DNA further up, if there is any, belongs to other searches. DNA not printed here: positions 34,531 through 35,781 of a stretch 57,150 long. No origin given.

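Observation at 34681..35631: Orphan SIR2-like / AbiH-like gene appended to a housekeeping run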

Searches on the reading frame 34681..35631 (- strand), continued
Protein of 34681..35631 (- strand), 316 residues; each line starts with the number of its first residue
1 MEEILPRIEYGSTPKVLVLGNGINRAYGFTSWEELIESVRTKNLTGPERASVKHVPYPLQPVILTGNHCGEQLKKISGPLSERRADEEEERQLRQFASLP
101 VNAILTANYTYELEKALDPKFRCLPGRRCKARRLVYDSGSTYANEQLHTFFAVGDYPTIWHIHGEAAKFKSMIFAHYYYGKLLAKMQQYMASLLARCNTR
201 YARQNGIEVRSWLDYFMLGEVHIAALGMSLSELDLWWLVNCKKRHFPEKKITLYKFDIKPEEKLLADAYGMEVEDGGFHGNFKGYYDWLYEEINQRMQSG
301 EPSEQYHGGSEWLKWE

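Call 15: find_encoding_contigs(protein=P0094, flank=8000, max_places=2)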
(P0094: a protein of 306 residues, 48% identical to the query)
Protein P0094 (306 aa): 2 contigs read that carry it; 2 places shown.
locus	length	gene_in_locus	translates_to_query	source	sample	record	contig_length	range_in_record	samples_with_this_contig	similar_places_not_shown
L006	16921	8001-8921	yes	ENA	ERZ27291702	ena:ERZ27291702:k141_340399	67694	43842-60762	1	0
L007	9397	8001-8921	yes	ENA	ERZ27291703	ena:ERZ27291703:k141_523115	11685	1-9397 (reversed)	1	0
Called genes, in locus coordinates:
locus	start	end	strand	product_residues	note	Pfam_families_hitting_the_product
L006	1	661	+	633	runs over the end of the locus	PF00111:Fer2, PF17650:RACo_linker, PF17651:Raco_middle, PF14574:RACo_C_ter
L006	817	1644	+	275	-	PF04055:Radical_SAM, PF13186:SPASM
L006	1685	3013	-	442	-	PF00209:SNF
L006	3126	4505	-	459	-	PF13347:MFS_2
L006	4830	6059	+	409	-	PF01676:Metalloenzyme, PF10143:PhosphMutase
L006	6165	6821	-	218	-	PF21349:RUBY_RBDX, PF23458:DUF7130 (faint), PF00210:Ferritin (weak), PF02915:Rubrerythrin, PF21349:RUBY_RBDX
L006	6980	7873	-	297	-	PF18475:PIN7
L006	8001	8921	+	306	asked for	PF13289:SIR2_2 (weak)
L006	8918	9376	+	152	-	-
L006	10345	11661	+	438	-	PF01547:SBP_bac_1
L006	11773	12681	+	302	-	PF00528:BPD_transp_1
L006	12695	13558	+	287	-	PF00528:BPD_transp_1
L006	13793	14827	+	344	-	PF00356:LacI, PF00532:Peripla_BP_1, PF13407:Peripla_BP_4, PF13377:Peripla_BP_3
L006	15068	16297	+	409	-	PF01120:Alpha_L_fucos, PF14871:GHL6 (weak)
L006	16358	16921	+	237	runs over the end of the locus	PF00596:Aldolase_II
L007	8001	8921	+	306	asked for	PF13289:SIR2_2 (weak)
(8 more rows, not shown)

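Call 19: predict_structure(alignment_id=A1)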
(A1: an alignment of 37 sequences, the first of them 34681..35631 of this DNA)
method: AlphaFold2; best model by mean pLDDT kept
length: 316 residues; sequences in the alignment: 37
mean_pLDDT: 87.2   pTM: 0.87
mean pLDDT of the five models: 87.2, 87.2, 86.9, 85.4, 85.1
residues with pLDDT >= 90: 189; 70-90: 102; 50-70: 10; < 50: 15
segments of 3 or more residues with pLDDT < 50: 303-316
pLDDT, mean of each block of 10 residues (from residue 1): 81 95 80 81 92 85 85 88 93 97 90 95 89 93 91 95 80 65 92 97 96 98 89 89 97 94 96 87 92 91 42 35
secondary structure, 60 per line:
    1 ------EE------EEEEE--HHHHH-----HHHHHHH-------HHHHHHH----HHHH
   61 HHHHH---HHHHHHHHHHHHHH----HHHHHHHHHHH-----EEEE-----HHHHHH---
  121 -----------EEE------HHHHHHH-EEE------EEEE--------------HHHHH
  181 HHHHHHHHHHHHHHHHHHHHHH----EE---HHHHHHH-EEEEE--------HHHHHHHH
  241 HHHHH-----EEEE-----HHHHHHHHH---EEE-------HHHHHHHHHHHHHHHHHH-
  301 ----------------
elements in order: E15-19 H22-26 H32-38 H46-52 H57-65 H69-82 H87-97 E103-106 H112-117 E132-134 H141-147 E149-151 E158-161 H176-202 H212-218 E220-224 H233-245 E251-254 H260-268 E272-274 H282-299

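Call 21: find_encoding_contigs(protein=P0001, flank=10000, max_places=4)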
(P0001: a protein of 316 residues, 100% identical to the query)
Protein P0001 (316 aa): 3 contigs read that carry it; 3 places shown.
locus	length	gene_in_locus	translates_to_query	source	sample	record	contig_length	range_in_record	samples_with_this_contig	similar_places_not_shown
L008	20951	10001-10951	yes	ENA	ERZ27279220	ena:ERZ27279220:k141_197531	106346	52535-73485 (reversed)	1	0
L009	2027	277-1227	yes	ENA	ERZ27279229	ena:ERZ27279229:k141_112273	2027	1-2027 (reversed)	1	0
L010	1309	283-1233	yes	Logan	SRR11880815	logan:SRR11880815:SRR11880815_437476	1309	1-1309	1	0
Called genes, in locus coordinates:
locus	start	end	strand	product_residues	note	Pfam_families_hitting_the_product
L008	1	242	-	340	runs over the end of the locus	PF02547:Queuosine_synth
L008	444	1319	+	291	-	PF01522:Polysacc_deac_1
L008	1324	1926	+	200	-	PF01470:Peptidase_C15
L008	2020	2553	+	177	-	PF14277:DUF4364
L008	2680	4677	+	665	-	PF02518:HATPase_c, PF00204:DNA_gyraseB, PF01751:Toprim, PF00986:DNA_gyraseB_C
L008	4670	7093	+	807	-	PF00521:DNA_topoisoIV, PF03989:DNA_gyraseA_C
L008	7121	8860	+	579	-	PF05833:NFACT_N, PF05670:NFACT-R_1, PF18297:NFACT-R_2 (weak)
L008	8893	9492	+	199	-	PF01725:Ham1p_like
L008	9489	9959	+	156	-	PF00149:Metallophos (weak), PF12850:Metallophos_2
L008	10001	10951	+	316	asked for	PF14253:AbiH (faint)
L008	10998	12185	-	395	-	PF03702:AnmK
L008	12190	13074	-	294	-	PF03069:FmdA_AmdA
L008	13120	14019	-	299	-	PF00892:EamA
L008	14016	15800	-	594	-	PF13167:GTP-bdg_N, PF16360:GTP-bdg_M, PF00350:Dynamin_N (faint), PF01926:MMR_HSR1, PF19275:HflX_C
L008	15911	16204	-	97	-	PF01016:Ribosomal_L27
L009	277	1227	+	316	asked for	PF14253:AbiH (faint)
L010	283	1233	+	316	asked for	PF14253:AbiH (faint)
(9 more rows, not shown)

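Call 22: find_related_loci(query=A1, collection=genome_contigs, flank=10000)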
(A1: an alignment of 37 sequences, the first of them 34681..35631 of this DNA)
Query A1 (316 aa) in genome_contigs; peptide patterns used: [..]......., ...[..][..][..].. (x = any residue, [..] = any of these).
177 stretches matched a pattern; 105 encode a relative of the query (tblastn E <= 1e-3); the best 80 are kept; 80 distinct loci.
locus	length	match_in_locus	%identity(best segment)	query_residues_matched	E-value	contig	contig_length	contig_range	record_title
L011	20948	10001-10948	96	1-316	0e+0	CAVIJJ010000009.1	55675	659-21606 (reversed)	bacterium isolate H07616-L1_cleanbin_000017 genome assembly, contig: Spades_H07616-L1_contig_276, whole genome shotgun s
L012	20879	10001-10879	62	1-293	3e-126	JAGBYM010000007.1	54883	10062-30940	MAG: Clostridia bacterium isolate RGIG9562 Yak_Colon-3__c63627, whole genome shotgun sequence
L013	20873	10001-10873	56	8-297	2e-105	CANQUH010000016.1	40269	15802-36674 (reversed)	MAG: uncultured Lachnospiraceae bacterium isolate Lapin-023__bin50 genome assembly, contig: Lapin-023__NODE_1359_length_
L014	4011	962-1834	55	8-297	7e-106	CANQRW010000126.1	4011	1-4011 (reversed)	MAG: uncultured Lachnospiraceae bacterium isolate Lapin-023__bin95 genome assembly, contig: Lapin-023__NODE_26617_length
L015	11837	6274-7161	56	8-303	2e-103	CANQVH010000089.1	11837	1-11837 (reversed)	MAG: uncultured Lachnospiraceae bacterium isolate Lapin-032__bin84 genome assembly, contig: Lapin-032__NODE_7597_length_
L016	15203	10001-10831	47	12-293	1e-82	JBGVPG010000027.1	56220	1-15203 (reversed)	MAG: Eubacteriales bacterium isolate fecal_MAG_193 fecal_MAG_193_contig_0027, whole genome shotgun sequence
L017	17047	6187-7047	47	14-297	7e-76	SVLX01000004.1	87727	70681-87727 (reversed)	MAG: Oscillospiraceae bacterium isolate SIG498 NODE_6484_length_87727_cov_2.762215, whole genome shotgun sequence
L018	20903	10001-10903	38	5-293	2e-67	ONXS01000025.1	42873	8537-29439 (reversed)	uncultured Clostridiales bacterium isolate RUG735 genome assembly, contig: scaffold_1198, whole genome shotgun sequence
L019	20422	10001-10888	40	5-291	1e-65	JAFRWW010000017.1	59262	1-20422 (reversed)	MAG: Lachnospiraceae bacterium isolate RGIG2871 Goat_Omasum.Co__c630400, whole genome shotgun sequence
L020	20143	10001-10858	38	12-296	3e-63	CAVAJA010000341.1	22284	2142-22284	Lachnospiraceae bacterium isolate SRR8978233_cleanbin_000008 genome assembly, contig: Spades_SRR8978233_contig_181, whol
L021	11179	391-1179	38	8-269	4e-62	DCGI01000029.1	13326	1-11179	MAG TPA_asm: Christensenella sp. UBA1782 UBA1782_contig_87139, whole genome shotgun sequence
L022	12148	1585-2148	51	111-297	2e-60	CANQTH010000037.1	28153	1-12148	MAG: uncultured Lachnospiraceae bacterium isolate Lapin-023__bin84 genome assembly, contig: Lapin-023__NODE_2292_length_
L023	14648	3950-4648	40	14-248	2e-58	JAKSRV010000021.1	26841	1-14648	MAG: Lachnospiraceae bacterium isolate Horse_feces264 MAG264_21, whole genome shotgun sequence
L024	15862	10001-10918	34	5-299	5e-58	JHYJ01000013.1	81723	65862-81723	Lachnospiraceae bacterium AB2028 T322DRAFT_scaffold00011.11_C, whole genome shotgun sequence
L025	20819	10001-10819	36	3-272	2e-56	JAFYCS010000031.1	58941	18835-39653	MAG: Lachnospiraceae bacterium isolate RGIG6971 Sheep_Rumen.Co__c980848, whole genome shotgun sequence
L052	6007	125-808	36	14-244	2e-37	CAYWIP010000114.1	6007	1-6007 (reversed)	MAG TPA_asm: uncultured Ruminococcus sp. isolate SRP287540_co1_257 genome assembly, contig: NODE_14373_length_6007_cov_2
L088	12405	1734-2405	31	14-244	1e-29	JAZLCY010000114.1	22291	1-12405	MAG: Eubacteriales bacterium isolate T1900045044_TC20190037.MAGScoT_cleanbin_000013 SGB_4491_k141_386953, whole genome s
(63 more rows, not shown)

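Call 23: fold_search(model_id=the predicted structure, library=pdb)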
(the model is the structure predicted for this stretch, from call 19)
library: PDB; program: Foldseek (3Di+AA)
matches with E <= 10: 612; with E <= 0.001: 30
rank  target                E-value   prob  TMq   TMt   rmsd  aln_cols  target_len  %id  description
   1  9nc9_E                1.6e-06  1.00  0.49  0.23   8.5       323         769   18  Helical assembly of AVAST5 filament (released 2026-02-18)
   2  8btp_A                3.1e-06  1.00  0.55  0.38   5.7       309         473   13  Helical structure of BcThsA in complex with 1''-3'gc(etheno)ADPR (released 2024-02-21)
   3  9v12_i                4.2e-06  1.00  0.54  0.61   5.8       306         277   12  Helical structure of KomBCMUT in complex with dITP and NAD (released 2025-12-24)
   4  9xvc_E                5.3e-06  1.00  0.55  0.65   6.9       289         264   14  Cryo-EM Helical Structure of the dITP-KomBC(H146N) Complex with NAD Fragments (released 2026-01-21)
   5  9nc9_R                6.0e-06  1.00  0.48  0.23  13.5       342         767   17  Helical assembly of AVAST5 filament (released 2026-02-18)
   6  9nc9_L                6.0e-06  1.00  0.47  0.22  14.2       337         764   18  Helical assembly of AVAST5 filament (released 2026-02-18)
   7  8zsf_A                7.2e-06  1.00  0.53  0.62   7.3       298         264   13  CryoEM Helical Structure of KomC (released 2025-12-10)
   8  8bto_A                1.2e-05  1.00  0.53  0.37   5.5       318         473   12  Helical structure of BcThsA in complex with 1''-3'gcADPR (released 2024-02-21)
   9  8ygc_E                2.4e-05  1.00  0.54  0.60   6.0       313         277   12  The Dimer Structure of DSR2-SPR (released 2025-03-05)
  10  8yg1_C                3.6e-05  1.00  0.52  0.59   6.5       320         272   12  The Dimer Structure of DSR2 alone (released 2025-03-05)
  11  9v0g_E                5.1e-05  1.00  0.51  0.57   7.2       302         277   12  Helical structure of KomBC Complex (released 2025-12-17)
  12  8zsi_E                6.5e-05  1.00  0.58  0.67   5.5       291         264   14  CryoEM Helical Structure of HAM-SIR2 with dITP and NAD fragment (released 2025-12-10)
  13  8wld_R                8.2e-05  1.00  0.42  0.39   9.4       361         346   13  Cryo-EM structure of SIR2/HerA antiphage complex (released 2024-09-11)
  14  8xfe_A                1.1e-04  1.00  0.50  0.19   6.8       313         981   11  Cryo-EM structure of defence-associated sirtuin 2 (DSR2) H171A protein in complex with DSR anti-defence 1(DSAD1) (released 2024-10-23)
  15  8xew_C                1.3e-04  1.00  0.50  0.19   6.7       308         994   11  Cryo-EM structure of defence-associatedsirtuin 2 (DSR2) H171A protein (released 2024-10-23)
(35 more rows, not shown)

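Call 29: find_encoding_contigs(protein=P0002, flank=6000, max_places=2)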
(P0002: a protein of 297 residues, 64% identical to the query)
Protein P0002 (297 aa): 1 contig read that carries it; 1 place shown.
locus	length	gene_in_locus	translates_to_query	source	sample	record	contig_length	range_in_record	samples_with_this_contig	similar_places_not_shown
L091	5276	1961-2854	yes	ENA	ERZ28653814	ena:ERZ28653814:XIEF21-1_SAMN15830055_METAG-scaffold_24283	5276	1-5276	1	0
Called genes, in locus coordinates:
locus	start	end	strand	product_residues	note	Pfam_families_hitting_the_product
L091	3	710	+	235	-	?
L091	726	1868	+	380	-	PF13306:LRR_5, PF13855:LRR_8 (faint), PF13306:LRR_5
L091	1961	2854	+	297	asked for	PF14253:AbiH (weak)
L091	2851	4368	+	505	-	PF20030:bpMoxR (weak), PF13401:AAA_22 (weak), PF00004:AAA, PF07728:AAA_5 (weak)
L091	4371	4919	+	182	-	PF13306:LRR_5, PF13855:LRR_8 (faint)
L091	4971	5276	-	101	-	?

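Call 30: find_encoding_contigs(protein=P0008, flank=8000, max_places=2)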
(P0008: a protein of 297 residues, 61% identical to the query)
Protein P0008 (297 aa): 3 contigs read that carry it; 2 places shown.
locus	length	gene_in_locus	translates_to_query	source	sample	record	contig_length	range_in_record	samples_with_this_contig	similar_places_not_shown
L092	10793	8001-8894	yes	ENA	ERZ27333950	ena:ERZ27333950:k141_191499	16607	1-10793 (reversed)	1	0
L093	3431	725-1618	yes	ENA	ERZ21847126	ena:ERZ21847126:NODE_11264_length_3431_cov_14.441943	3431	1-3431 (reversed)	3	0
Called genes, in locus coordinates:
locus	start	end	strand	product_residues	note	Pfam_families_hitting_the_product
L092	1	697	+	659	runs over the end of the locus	-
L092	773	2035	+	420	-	-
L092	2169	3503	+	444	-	PF07083:DUF1351, PF00929:RNase_T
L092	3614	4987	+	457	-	PF13203:DUF2201_N, PF09967:DUF2201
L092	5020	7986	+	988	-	-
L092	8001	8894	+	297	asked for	PF13289:SIR2_2 (faint)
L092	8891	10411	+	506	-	PF20030:bpMoxR (weak), PF13401:AAA_22 (faint), PF00004:AAA, PF07728:AAA_5 (weak)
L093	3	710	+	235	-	?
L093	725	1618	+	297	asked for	PF13289:SIR2_2 (faint)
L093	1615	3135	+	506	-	PF20030:bpMoxR (weak), PF13401:AAA_22 (faint), PF00004:AAA, PF07728:AAA_5 (weak)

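Call 31: find_encoding_contigs(protein=P0012, flank=8000, max_places=2)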
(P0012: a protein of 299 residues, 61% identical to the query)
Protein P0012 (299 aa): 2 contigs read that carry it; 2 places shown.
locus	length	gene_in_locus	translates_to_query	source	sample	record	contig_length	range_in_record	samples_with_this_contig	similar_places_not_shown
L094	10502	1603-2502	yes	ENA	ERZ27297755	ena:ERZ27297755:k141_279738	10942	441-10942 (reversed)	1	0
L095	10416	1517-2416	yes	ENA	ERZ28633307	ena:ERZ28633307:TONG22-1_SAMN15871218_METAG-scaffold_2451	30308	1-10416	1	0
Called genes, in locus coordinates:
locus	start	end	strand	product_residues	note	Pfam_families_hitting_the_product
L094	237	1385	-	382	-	PF22022:Phage_int_M (weak), PF00589:Phage_integrase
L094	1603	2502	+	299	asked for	PF14253:AbiH (weak)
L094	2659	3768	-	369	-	PF00589:Phage_integrase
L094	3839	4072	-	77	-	-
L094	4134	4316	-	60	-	PF12728:HTH_17 (weak)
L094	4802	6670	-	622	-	PF06048:DUF927, PF18662:HTH_56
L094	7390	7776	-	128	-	-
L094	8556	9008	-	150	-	-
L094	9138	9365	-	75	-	-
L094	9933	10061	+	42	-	-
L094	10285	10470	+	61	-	-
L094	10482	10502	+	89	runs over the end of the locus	-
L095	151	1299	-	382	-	PF22022:Phage_int_M (weak), PF00589:Phage_integrase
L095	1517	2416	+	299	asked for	PF14253:AbiH (weak)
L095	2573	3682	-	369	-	PF00589:Phage_integrase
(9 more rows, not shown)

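Call 35: search_protein_families(library=padloc, proteins=[L001:5001-6302:+, L001:6697-7986:+, L001:8891-10408:+, L001:10415-13372:+, L006:8918-9376:+, L088:2782-4341:+, L088:4357-5055:+, L052:987-1976:+], max_evalue=0.001)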
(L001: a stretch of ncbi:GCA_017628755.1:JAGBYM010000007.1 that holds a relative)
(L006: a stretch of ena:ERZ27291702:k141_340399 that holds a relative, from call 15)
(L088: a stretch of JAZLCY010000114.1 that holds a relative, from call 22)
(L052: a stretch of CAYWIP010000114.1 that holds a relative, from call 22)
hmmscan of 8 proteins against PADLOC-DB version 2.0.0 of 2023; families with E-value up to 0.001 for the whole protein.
L001:5001-6302:+ (433 aa): 0 families

L001:6697-7986:+ (429 aa): 0 families

L001:8891-10408:+ (505 aa): 4 families
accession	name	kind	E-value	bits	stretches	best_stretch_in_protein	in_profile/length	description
PDLC04232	IetA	-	2.7e-06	25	1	7-62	92-145/330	-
PDLC02196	IetA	-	3.9e-06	24.5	1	5-62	96-151/374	-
PDLC02195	IetA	-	0.00049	17.5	0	5-63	111-167/395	-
PDLC04140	mad8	-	0.00074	17.1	0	23-66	17-67/314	mads_8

L001:10415-13372:+ (985 aa): 0 families

L006:8918-9376:+ (152 aa): 0 families

L088:2782-4341:+ (519 aa): 0 families

L088:4357-5055:+ (232 aa): 0 families

L052:987-1976:+ (329 aa): 0 families

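Call 36: search_protein_families(library=pfam, proteins=[L001:5001-6302:+, L001:6697-7986:+, L001:8891-10408:+, L001:10415-13372:+, L006:8918-9376:+, L088:2782-4341:+, L088:4357-5055:+, L052:987-1976:+], max_evalue=0.001)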
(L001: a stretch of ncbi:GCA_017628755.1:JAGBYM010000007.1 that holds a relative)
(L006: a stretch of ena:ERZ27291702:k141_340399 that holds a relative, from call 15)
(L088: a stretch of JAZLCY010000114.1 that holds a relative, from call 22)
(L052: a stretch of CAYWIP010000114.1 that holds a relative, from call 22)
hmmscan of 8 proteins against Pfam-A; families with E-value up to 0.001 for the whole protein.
L001:5001-6302:+ (433 aa): 4 families
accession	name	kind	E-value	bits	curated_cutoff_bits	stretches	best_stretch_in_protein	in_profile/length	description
PF09967.15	DUF2201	-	6.7e-15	55.7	26.4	1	289-423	2-117/123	VWA-like domain (DUF2201)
PF13203.12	DUF2201_N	-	1.1e-10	42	23.2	1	31-242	38-235/271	Putative metallopeptidase domain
PF13519.12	VWA_2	-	8.4e-05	23.6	27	1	289-392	2-106/107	von Willebrand factor type A domain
PF00092.34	VWA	-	0.00076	20.2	23.8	0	289-393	3-114/174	von Willebrand factor type A domain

L001:6697-7986:+ (429 aa): 1 family
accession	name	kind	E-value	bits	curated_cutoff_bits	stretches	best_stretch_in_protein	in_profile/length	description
PF13306.12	LRR_5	-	5.6e-30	104.3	27.7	2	24-121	16-110/127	BspA type Leucine rich repeat region (6 copies)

L001:8891-10408:+ (505 aa): 9 families
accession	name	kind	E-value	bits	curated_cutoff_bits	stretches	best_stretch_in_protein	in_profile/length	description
PF00004.35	AAA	-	3.4e-09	37.7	21.2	1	36-129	1-72/131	ATPase family associated with various cellular activities (AAA)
PF07728.20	AAA_5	-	4.4e-08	33.7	22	1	35-176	1-137/139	AAA domain (dynein-related subfamily)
PF13401.12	AAA_22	-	6.7e-07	30.1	27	1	32-138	4-104/130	AAA domain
PF20030.5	bpMoxR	-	9.6e-07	28.5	27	1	14-146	11-129/205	MoxR domain in the MoxR-vWA-beta-propeller ternary systems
PF13173.12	AAA_14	-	9.4e-05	22.9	27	1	33-128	2-76/129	AAA domain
PF05496.18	RuvB_N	-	0.00011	22.4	27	0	36-65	36-65/159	Holliday junction DNA helicase RuvB P-loop domain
PF20720.3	nSTAND3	-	0.00015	21.9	27.2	0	18-56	2-40/155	Novel STAND NTPase 3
PF00158.32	Sigma54_activat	-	0.00064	19.9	20.2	0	32-144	21-123/168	Sigma-54 interaction domain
PF13191.12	AAA_16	-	0.0009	20.2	32.6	0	32-58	21-49/167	AAA ATPase domain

L001:10415-13372:+ (985 aa): 3 families
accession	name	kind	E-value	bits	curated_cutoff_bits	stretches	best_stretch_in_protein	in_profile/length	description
PF13306.12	LRR_5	-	1.5e-93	309.8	27.7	3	23-136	15-126/127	BspA type Leucine rich repeat region (6 copies)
PF13569.11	DUF4132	-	2.5e-27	96.4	27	1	689-830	1-145/179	Domain of unknown function (DUF4132)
PF13855.12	LRR_8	-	4.7e-09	36.3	27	0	256-297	12-54/61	Leucine rich repeat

L006:8918-9376:+ (152 aa): 0 families

L088:2782-4341:+ (519 aa): 7 families
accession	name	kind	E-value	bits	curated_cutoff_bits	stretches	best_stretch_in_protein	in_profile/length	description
PF13421.11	Band_7_1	-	2.1e-34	119.4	24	1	62-259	12-198/211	SPFH domain-Band 7 family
PF12773.13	DZR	-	6.3e-17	61.9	27.3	3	445-491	1-45/45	Double zinc ribbon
PF13240.11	Zn_Ribbon_1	-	1.5e-13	50.5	25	2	498-519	2-23/23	zinc-ribbon domain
PF13248.11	Zn_ribbon_3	-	8.5e-12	44.6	27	1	497-519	4-26/26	zinc-ribbon domain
PF17032.10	Zn_ribbon_15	-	1.2e-06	29.6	28.9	0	438-463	48-73/73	zinc-ribbon family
PF18912.6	DZR_2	-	2.2e-06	27.8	27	1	444-490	9-55/56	Double zinc ribbon domain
PF01145.31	Band_7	-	0.00017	22.2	23.6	1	68-284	2-173/176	SPFH domain / Band 7 family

L088:4357-5055:+ (232 aa): 0 families

L052:987-1976:+ (329 aa): 1 family
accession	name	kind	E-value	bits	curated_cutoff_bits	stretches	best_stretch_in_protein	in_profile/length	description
PF01661.27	Macro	-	1.4e-49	167.4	22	1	19-131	1-118/118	Macro domain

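Call 39: find_related_loci(query=A1, collection=viral_contigs, flank=8000)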
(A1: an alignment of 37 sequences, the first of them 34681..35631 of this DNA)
Query A1 (316 aa) in viral_contigs; peptide patterns used: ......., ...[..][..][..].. (x = any residue, [..] = any of these).
9 stretches matched a pattern, but none encodes a relative of the query by tblastn (E <= 1e-3).
